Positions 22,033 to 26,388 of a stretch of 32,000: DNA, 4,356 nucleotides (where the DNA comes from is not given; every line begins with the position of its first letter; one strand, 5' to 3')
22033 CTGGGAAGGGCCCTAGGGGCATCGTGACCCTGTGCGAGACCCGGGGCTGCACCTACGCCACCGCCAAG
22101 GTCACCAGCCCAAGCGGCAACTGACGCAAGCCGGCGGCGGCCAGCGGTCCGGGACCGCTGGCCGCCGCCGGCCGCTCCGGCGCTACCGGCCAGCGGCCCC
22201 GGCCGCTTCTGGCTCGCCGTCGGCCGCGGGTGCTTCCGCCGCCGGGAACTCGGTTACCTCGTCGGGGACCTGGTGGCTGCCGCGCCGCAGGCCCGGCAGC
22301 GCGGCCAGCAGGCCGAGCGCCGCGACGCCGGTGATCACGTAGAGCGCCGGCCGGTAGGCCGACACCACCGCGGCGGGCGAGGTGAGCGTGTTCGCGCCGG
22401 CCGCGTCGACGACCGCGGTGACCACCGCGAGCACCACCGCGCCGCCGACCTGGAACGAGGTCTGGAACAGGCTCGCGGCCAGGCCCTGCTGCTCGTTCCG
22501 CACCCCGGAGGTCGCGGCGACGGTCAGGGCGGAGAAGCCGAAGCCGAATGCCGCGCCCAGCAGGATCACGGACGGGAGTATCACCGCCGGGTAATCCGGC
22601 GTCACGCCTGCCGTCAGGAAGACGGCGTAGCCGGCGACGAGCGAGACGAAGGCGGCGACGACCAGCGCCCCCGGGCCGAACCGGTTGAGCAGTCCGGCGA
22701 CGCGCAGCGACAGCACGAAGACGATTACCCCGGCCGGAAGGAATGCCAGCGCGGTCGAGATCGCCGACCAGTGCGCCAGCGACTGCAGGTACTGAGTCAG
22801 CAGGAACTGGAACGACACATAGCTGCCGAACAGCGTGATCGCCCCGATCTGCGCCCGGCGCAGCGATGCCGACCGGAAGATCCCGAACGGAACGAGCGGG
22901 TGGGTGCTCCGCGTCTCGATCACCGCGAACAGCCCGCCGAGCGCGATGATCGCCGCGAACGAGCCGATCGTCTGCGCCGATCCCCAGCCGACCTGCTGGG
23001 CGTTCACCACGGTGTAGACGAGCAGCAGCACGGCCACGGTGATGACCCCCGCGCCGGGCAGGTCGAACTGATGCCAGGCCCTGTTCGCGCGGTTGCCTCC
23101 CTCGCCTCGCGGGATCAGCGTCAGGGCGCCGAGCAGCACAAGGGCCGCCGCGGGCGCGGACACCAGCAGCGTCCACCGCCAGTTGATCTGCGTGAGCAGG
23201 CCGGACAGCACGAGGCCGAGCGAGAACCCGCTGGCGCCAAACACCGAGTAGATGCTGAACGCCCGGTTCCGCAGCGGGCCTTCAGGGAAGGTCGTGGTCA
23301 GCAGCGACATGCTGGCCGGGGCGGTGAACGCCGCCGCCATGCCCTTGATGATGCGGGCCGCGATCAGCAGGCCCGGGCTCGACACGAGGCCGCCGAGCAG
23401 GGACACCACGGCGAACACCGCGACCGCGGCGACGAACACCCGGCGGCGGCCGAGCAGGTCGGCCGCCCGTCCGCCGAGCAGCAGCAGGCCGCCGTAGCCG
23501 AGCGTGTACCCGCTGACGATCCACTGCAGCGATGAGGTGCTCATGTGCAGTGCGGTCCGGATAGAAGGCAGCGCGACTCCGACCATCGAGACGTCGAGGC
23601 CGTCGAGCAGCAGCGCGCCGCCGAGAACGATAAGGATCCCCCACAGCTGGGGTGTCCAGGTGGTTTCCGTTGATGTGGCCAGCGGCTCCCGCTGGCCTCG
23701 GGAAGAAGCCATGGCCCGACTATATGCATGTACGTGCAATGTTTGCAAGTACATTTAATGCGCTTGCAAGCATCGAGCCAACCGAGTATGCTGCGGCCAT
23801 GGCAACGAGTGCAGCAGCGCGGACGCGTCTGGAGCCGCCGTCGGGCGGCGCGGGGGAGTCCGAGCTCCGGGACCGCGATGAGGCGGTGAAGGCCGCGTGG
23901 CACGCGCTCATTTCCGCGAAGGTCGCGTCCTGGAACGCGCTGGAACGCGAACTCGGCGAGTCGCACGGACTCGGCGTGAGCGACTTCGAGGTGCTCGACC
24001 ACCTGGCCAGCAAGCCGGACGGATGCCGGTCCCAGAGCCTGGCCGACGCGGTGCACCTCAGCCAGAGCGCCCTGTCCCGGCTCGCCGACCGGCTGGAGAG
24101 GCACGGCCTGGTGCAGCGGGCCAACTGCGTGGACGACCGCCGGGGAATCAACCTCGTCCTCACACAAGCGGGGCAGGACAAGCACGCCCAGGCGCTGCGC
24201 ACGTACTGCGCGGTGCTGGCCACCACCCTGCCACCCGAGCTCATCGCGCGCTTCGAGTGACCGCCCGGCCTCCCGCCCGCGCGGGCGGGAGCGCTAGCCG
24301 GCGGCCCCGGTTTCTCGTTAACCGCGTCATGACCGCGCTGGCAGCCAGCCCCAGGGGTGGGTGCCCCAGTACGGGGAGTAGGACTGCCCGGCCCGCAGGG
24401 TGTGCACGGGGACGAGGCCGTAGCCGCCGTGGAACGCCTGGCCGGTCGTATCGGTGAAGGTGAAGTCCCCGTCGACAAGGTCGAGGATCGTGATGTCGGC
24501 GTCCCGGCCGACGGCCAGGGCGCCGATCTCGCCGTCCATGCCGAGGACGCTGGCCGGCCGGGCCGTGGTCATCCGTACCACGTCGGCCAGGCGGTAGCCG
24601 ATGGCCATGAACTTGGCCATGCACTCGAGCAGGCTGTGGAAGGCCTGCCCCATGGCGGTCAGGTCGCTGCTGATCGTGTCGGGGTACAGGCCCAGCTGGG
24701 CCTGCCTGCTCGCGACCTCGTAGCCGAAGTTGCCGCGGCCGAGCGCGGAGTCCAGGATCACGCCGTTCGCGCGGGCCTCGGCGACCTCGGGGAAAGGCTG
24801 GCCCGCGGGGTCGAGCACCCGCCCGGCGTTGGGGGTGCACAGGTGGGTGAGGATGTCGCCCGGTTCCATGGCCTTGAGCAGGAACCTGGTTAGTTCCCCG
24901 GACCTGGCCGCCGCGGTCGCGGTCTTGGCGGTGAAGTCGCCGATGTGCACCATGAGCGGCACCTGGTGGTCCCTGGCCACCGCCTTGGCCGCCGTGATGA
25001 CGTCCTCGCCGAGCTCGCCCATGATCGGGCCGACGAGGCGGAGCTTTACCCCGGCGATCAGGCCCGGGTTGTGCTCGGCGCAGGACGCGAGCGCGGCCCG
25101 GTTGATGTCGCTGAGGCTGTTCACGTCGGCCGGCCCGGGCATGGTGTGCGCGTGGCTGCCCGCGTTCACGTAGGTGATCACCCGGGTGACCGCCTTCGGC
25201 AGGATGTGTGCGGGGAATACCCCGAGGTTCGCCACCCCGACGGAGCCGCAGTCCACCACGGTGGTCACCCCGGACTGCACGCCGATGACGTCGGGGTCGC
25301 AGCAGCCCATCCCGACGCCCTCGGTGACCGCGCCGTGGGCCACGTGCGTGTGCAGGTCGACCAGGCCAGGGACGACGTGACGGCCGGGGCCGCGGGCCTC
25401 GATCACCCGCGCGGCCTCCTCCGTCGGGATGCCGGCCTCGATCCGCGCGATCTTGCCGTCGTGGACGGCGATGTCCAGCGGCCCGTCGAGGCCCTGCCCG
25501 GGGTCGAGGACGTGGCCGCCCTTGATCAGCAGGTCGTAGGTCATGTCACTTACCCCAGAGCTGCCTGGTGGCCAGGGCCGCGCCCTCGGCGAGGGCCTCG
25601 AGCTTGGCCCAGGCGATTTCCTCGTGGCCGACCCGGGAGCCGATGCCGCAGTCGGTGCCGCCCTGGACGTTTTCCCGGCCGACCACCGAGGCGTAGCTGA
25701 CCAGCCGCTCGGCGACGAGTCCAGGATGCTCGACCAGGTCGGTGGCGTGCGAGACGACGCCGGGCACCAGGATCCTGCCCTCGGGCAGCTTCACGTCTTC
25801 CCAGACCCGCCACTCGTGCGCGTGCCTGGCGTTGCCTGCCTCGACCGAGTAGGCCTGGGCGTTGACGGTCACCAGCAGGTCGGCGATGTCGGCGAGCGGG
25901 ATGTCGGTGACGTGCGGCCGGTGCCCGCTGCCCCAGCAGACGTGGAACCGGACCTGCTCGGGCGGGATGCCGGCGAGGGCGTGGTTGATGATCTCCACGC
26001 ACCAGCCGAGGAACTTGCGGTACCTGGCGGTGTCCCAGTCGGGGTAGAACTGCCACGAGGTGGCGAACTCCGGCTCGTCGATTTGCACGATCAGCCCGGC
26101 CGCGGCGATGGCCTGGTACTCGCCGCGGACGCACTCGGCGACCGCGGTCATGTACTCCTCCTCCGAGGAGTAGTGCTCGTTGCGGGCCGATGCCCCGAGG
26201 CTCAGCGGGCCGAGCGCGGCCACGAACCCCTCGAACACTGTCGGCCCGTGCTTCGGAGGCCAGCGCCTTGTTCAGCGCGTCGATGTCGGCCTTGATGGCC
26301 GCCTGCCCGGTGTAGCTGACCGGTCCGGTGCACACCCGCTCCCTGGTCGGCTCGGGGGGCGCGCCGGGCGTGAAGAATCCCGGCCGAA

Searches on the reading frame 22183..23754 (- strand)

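Call 8: search_protein_families(library=pfam, proteins=[window:22183-23754:-], max_evalue=0.01)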
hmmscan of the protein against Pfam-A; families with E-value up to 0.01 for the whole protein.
window:22183-23754:- (523 aa): 2 families
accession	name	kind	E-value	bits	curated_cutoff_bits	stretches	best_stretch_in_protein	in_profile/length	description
PF07690.21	MFS_1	-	8.8e-49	166.7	33.4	1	47-440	4-345/347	Major Facilitator Superfamily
PF14927.11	Neurensin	-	0.0035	17.5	27.7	0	11-65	12-68/132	Neurensin/Transmembrane protein 74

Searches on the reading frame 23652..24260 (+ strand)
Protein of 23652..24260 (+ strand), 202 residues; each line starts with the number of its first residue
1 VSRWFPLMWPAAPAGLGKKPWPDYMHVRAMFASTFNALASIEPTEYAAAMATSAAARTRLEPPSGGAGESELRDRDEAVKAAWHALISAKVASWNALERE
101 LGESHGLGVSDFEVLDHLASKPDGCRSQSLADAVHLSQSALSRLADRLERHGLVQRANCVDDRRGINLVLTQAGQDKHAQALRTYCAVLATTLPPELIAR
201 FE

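Call 44: search_protein_families(library=pfam, proteins=[window:23652-24260:+], max_evalue=0.001)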
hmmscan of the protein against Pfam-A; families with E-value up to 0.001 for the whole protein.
window:23652-24260:+ (202 aa): 6 families
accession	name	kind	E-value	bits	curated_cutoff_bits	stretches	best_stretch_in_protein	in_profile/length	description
PF12802.13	MarR_2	-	4.4e-12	46.4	27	1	105-164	1-60/61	MarR family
PF01047.28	MarR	-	4.6e-11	42.9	24.6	1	111-165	5-58/59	MarR family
PF09339.16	HTH_IclR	-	1.3e-07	31.7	22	1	112-156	6-50/52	IclR helix-turn-helix domain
PF13601.12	HTH_34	-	8.4e-05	23.1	27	1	112-183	3-74/80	Winged helix DNA-binding domain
PF13412.12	HTH_24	-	0.00023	21.1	21.9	1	111-155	5-48/48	Winged helix-turn-helix DNA-binding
PF22381.2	Staph_reg_Sar_Rot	-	0.00078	19.9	27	1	102-178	7-82/85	Transcriptional regulator SarA/Rot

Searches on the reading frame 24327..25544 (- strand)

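Call 44: search_protein_families(library=pfam, proteins=[window:24327-25544:-], max_evalue=0.001)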
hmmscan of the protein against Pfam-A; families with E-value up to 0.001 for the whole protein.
window:24327-25544:- (405 aa): 3 families
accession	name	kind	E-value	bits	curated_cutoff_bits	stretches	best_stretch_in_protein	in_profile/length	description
PF01979.26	Amidohydro_1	-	1.2e-17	64.6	25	1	57-358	2-321/345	Amidohydrolase family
PF07969.17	Amidohydro_3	-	7.8e-13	49.1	29.7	1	316-387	406-469/472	Amidohydrolase family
PF22647.2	EF_0837-like_N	-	0.00064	20.2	27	0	343-389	1-47/48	Deacetylase EF_0837-like composite domain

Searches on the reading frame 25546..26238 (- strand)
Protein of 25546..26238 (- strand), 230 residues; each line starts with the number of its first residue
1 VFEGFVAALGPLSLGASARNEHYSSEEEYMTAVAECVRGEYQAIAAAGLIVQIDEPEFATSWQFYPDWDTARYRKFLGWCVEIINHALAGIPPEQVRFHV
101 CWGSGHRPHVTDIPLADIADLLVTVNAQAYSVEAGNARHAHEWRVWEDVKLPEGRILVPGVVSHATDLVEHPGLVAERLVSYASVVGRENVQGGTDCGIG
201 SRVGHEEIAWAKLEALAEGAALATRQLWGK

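Call 44: search_protein_families(library=pfam, proteins=[window:25546-26238:-], max_evalue=0.001)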
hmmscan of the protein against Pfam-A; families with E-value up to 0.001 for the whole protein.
window:25546-26238:- (230 aa): 1 family
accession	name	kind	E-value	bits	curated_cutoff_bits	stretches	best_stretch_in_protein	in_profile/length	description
PF01717.24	Meth_synt_2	-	1.6e-06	28.1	21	1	20-208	139-312/324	Cobalamin-independent synthase, Catalytic domain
